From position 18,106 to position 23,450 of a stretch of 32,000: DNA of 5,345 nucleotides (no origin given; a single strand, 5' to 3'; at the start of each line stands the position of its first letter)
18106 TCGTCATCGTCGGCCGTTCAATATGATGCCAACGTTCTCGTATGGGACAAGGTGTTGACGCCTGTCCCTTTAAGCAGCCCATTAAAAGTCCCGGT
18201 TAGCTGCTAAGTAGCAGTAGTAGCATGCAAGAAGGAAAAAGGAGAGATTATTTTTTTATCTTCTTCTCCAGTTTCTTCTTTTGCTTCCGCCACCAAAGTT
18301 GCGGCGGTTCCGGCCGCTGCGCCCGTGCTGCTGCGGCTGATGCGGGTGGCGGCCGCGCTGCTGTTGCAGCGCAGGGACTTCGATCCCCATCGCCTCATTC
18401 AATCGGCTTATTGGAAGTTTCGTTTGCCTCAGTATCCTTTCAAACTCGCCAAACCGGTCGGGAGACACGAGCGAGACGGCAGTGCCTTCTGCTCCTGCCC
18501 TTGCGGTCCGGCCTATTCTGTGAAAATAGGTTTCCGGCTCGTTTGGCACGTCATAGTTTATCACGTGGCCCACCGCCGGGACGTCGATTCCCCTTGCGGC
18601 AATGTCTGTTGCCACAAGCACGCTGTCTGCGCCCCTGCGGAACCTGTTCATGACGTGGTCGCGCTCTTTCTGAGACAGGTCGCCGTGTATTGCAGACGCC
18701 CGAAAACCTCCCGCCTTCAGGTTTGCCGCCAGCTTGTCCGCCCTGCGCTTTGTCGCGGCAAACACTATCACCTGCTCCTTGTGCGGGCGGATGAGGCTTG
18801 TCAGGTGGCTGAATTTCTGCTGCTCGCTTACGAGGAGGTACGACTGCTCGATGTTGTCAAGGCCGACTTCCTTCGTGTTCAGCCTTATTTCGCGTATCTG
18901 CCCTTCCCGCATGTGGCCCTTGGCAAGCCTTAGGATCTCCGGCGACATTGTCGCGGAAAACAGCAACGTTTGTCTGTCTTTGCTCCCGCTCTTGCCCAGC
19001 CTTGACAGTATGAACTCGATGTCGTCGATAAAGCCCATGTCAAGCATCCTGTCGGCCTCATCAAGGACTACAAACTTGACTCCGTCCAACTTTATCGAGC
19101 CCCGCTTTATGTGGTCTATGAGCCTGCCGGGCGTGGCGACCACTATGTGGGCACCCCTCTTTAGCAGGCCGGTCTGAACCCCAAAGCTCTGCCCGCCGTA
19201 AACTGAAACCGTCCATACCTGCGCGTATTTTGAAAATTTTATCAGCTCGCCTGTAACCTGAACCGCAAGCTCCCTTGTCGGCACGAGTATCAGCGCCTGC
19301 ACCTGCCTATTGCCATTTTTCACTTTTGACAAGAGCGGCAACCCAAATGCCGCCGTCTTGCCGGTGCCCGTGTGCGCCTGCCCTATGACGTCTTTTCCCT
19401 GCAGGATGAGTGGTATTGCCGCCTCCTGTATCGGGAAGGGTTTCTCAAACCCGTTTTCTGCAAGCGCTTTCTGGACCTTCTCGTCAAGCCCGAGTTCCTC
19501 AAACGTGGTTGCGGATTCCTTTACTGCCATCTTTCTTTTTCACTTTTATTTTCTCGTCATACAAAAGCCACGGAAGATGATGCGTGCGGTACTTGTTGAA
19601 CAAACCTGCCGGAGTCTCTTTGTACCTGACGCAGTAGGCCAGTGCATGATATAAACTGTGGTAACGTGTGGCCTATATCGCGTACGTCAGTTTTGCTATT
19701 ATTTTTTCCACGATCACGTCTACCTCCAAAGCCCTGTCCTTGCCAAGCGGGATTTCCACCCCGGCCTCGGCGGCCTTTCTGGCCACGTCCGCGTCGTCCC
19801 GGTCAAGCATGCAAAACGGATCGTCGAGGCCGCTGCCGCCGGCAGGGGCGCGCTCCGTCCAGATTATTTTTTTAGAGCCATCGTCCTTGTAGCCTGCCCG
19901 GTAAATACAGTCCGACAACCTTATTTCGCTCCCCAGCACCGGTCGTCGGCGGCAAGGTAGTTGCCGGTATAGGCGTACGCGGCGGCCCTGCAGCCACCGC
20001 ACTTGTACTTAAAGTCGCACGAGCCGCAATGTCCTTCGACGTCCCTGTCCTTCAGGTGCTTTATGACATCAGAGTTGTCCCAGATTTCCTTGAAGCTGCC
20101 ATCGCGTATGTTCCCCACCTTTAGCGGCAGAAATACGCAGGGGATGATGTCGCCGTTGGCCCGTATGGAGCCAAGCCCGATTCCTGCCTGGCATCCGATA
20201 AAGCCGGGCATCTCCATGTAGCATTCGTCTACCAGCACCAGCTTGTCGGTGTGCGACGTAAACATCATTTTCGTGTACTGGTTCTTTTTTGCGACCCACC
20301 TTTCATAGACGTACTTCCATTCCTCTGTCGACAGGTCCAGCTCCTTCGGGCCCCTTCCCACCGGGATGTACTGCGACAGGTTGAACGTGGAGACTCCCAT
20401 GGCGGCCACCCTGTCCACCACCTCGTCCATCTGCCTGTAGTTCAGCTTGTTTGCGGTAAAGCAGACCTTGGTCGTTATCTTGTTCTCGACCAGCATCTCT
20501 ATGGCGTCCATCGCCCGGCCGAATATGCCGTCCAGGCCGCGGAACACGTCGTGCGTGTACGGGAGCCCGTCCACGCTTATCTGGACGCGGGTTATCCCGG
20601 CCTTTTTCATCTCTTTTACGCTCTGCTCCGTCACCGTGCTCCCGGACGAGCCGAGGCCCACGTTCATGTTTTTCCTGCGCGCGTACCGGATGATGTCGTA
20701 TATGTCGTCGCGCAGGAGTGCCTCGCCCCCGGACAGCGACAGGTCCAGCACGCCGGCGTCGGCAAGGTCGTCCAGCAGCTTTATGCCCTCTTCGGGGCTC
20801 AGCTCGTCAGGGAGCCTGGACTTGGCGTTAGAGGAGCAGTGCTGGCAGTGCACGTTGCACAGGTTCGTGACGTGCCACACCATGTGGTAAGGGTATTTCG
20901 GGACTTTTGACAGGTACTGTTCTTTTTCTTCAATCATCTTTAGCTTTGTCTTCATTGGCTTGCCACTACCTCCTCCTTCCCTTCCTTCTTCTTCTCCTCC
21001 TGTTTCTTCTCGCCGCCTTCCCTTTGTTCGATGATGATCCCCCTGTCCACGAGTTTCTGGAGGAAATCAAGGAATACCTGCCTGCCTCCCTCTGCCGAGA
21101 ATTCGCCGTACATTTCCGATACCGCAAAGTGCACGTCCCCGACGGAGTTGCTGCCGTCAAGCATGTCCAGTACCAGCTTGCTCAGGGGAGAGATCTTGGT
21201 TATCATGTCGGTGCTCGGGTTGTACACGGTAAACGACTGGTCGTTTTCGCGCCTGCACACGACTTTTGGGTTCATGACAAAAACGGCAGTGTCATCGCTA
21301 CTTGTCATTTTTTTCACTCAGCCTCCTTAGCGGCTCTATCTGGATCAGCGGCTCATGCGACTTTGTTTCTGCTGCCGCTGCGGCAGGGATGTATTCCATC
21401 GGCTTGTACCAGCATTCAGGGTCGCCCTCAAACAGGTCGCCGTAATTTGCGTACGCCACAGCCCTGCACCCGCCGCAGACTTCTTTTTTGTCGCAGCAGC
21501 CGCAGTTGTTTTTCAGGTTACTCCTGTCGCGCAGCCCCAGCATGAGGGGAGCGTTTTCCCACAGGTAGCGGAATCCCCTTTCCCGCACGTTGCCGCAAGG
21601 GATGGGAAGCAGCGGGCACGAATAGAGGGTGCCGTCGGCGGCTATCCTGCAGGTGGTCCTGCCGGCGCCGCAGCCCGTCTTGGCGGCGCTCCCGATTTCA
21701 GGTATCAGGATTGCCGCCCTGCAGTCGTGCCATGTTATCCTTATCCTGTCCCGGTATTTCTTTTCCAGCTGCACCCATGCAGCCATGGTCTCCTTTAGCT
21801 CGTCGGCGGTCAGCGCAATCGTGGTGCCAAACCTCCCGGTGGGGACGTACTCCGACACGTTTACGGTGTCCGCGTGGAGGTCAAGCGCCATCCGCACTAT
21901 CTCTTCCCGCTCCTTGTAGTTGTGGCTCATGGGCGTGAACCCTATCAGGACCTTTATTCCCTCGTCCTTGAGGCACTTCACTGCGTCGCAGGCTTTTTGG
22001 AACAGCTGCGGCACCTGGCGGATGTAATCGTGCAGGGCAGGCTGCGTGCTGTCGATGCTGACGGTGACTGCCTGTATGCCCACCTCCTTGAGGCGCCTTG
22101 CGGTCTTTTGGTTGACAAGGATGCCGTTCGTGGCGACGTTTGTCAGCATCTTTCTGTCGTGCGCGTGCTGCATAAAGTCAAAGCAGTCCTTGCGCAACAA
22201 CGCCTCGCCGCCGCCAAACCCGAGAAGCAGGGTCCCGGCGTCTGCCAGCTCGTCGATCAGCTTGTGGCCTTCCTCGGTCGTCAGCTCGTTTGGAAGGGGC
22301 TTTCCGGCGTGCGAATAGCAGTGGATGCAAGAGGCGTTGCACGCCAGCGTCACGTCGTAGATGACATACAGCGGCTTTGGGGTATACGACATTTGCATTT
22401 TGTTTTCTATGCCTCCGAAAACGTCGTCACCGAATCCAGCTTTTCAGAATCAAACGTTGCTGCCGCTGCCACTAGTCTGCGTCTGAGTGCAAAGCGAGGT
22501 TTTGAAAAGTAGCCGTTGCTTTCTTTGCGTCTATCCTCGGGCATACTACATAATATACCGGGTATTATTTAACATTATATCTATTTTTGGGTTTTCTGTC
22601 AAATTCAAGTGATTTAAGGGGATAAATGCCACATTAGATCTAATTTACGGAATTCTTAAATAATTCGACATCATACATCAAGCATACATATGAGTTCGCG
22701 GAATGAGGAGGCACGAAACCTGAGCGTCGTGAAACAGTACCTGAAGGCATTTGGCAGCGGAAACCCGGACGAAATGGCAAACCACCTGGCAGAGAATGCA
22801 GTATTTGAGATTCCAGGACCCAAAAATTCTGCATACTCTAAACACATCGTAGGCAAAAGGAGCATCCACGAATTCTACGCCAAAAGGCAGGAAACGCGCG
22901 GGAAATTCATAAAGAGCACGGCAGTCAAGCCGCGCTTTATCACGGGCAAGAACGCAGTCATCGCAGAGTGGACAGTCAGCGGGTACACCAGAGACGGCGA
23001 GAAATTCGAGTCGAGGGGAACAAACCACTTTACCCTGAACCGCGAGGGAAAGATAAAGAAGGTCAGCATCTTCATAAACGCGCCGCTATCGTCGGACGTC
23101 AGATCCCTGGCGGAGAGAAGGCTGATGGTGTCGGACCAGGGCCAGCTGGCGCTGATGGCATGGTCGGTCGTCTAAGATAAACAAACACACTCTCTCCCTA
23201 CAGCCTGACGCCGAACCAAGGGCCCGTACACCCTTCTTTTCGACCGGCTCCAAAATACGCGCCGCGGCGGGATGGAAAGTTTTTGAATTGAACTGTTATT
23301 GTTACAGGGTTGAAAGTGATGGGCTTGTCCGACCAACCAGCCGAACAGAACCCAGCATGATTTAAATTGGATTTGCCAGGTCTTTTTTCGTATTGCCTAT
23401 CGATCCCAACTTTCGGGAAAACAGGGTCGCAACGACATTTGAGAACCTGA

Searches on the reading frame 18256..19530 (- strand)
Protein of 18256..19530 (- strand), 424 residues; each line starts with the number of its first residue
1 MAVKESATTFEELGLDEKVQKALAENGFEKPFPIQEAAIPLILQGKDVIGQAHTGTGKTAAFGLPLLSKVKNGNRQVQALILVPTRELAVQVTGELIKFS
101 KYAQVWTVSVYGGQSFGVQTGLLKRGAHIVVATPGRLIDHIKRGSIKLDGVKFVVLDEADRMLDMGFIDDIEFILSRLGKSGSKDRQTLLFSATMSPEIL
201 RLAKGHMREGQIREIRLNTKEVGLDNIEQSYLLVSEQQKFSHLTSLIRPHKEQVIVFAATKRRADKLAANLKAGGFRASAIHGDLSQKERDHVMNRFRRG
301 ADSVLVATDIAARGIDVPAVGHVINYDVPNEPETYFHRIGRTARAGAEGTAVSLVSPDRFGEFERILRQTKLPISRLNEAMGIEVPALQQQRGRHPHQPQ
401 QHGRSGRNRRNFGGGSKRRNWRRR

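Call 6: search_protein_families(library=ncbifam, proteins=[window:18256-19530:-], max_evalue=0.01)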
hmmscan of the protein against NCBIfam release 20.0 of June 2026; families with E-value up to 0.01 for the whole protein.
window:18256-19530:- (424 aa): 52 families (the best 25 are shown)
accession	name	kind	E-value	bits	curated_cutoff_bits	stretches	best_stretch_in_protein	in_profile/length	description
NF053631.1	RNA_helic_CshA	equivalog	1.5e-141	472.2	646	1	10-391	1-377/434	degradosome RNA helicase CshA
NF008744.0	PRK11776.1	equivalog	2.6e-118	395.5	524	1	6-375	2-366/460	ATP-dependent RNA helicase DbpA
NF007882.0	PRK10590.1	equivalog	2.8e-103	346.3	743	1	9-409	2-401/456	ATP-dependent RNA helicase RhlE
NF053636.1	DDHlcsCsdAPsy1082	equivalog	7.1e-101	338.2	890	1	8-419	3-408/512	DEAD/DEAH box helicase CsdA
NF008642.0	PRK11634.1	equivalog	2.2e-98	330.3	989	1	5-375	3-369/628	DEAD/DEAH family ATP-dependent RNA helicase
NF003419.0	PRK04837.1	equivalog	1.2e-97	327.4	588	1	7-409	8-417/424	ATP-dependent RNA helicase RhlB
NF053710.1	RNA_heli_RhlE2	exception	2.5e-96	323.5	925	1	9-418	2-417/635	RNA helicase RhlE2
NF053711.1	RNA_heli_RhlE1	exception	6.4e-96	321.7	750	1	9-379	2-372/434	RNA helicase RhlE1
NF008394.0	PRK11192.1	equivalog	1.2e-94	317.7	507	1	7-374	2-370/441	ATP-dependent RNA helicase SrmB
NF002340.1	PRK01297.1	equivalog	8.5e-90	301.2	564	1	8-358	1-356/372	ATP-dependent RNA helicase RhlB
NF003390.0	PRK04537.1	equivalog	1.3e-85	288.6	732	1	8-355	9-361/572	ATP-dependent RNA helicase RhlB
TIGR01389.1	recQ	equivalog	9.9e-23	80.4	640.2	1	27-369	10-342/591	DNA helicase RecQ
NF010337.0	PRK13766.1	equivalog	5.6e-22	77.7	610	2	246-357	361-479/781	Hef nuclease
TIGR00614.1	recQ_fam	subfamily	1.4e-19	70.2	219.8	1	29-369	10-344/470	RecQ family ATP-dependent DNA helicase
NF008279.0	PRK11057.1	equivalog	8.9e-19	67.3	1015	1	27-368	22-353/608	ATP-dependent DNA helicase RecQ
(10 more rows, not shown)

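Call 7: search_protein_families(library=pfam, proteins=[window:18256-19530:-], max_evalue=0.01)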
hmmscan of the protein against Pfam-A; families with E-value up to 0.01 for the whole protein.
window:18256-19530:- (424 aa): 4 families
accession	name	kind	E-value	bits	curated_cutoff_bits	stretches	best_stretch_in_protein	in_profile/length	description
PF00270.35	DEAD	-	8e-52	175.8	26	1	33-199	2-164/167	DEAD/DEAH box helicase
PF00271.37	Helicase_C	-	3.8e-34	117.7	23.5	1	239-346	2-110/110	Helicase conserved C-terminal domain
PF04851.21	ResIII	-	8.5e-07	29.5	22.5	1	33-194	6-161/164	Type III restriction enzyme, res subunit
PF16203.11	ERCC3_RAD25_C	-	0.00083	19.2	27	1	228-325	34-130/248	ERCC3/RAD25/XPB C-terminal helicase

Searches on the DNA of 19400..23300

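Call 62: search_rna_families(source=window, start=19400, end=23300, threshold=evalue, max_evalue=1)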
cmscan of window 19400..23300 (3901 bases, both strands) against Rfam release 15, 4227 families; matches with E-value up to 1: 1.
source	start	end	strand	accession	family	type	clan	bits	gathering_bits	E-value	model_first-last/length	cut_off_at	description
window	20289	20381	-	RF02879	MH_s10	Gene; sRNA;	-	21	81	0.68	1-143/143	no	Mesorhizobail RNA 10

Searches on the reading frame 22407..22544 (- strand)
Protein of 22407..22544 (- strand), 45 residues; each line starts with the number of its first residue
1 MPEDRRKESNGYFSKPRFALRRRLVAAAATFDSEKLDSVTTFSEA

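Call 6: search_protein_families(library=ncbifam, proteins=[window:22407-22544:-], max_evalue=0.01)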
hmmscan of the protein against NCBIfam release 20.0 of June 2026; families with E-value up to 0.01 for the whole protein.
window:22407-22544:- (45 aa): 0 families

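Call 7: search_protein_families(library=pfam, proteins=[window:22407-22544:-], max_evalue=0.01)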
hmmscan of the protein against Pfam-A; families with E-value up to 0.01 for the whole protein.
window:22407-22544:- (45 aa): 0 families

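Call 8: find_homologous_proteins(query=window:22410-22544:-, max_evalue=10)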
Query seq(45 aa) (45 aa): 1 proteins with E <= 10 among 1 candidates.
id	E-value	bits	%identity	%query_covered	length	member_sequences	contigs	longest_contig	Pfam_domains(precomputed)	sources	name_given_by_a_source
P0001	6.7e-21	88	100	100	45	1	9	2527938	-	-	-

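Call 28: find_encoding_contigs(protein=P0001, flank=3000, max_places=10)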
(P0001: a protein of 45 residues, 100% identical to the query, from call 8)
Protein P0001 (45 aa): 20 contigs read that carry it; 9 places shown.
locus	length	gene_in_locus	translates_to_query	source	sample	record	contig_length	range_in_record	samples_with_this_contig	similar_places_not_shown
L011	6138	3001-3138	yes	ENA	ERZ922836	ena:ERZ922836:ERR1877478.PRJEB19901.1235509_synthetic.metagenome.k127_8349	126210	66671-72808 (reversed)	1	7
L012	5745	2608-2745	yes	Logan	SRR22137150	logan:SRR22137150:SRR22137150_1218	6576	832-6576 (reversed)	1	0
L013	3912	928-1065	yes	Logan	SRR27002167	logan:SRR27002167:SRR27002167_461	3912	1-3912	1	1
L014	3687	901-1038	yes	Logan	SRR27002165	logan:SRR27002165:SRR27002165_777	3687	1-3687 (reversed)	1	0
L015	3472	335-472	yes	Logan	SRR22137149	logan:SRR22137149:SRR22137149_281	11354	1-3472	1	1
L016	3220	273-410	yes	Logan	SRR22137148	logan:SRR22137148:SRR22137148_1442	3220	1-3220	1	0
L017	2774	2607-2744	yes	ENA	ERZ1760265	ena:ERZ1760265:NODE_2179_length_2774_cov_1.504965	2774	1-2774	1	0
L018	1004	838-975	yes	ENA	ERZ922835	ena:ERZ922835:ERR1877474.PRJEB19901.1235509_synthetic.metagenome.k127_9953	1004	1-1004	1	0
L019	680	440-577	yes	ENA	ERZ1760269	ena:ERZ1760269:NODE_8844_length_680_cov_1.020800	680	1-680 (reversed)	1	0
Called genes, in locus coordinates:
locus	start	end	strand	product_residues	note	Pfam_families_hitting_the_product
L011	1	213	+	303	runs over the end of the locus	-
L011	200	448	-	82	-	-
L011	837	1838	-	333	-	PF01866:Diphthamide_syn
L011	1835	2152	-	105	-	PF13183:Fer4_8 (faint), PF00037:Fer4 (weak), PF12837:Fer4_6 (faint), PF13237:Fer4_10 (weak), PF14697:Fer4_21 (faint), PF12838:Fer4_7, PF13187:Fer4_9 (weak)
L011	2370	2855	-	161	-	PF12680:SnoaL_2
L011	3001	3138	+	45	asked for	-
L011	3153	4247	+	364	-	PF04055:Radical_SAM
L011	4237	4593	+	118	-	-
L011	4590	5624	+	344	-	PF04055:Radical_SAM, PF13353:Fer4_12 (weak), PF13186:SPASM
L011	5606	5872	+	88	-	-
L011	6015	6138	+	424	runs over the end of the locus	PF00270:DEAD, PF04851:ResIII (weak), PF00271:Helicase_C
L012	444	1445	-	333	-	PF01866:Diphthamide_syn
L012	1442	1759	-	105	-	PF13183:Fer4_8 (faint), PF00037:Fer4 (weak), PF12837:Fer4_6 (faint), PF13237:Fer4_10 (weak), PF14697:Fer4_21 (faint), PF12838:Fer4_7, PF13187:Fer4_9 (weak)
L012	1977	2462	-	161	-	PF12680:SnoaL_2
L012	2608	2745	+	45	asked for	-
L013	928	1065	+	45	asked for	-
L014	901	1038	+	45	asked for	-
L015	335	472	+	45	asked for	-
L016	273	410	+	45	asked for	-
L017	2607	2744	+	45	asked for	-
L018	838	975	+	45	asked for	-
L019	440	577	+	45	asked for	-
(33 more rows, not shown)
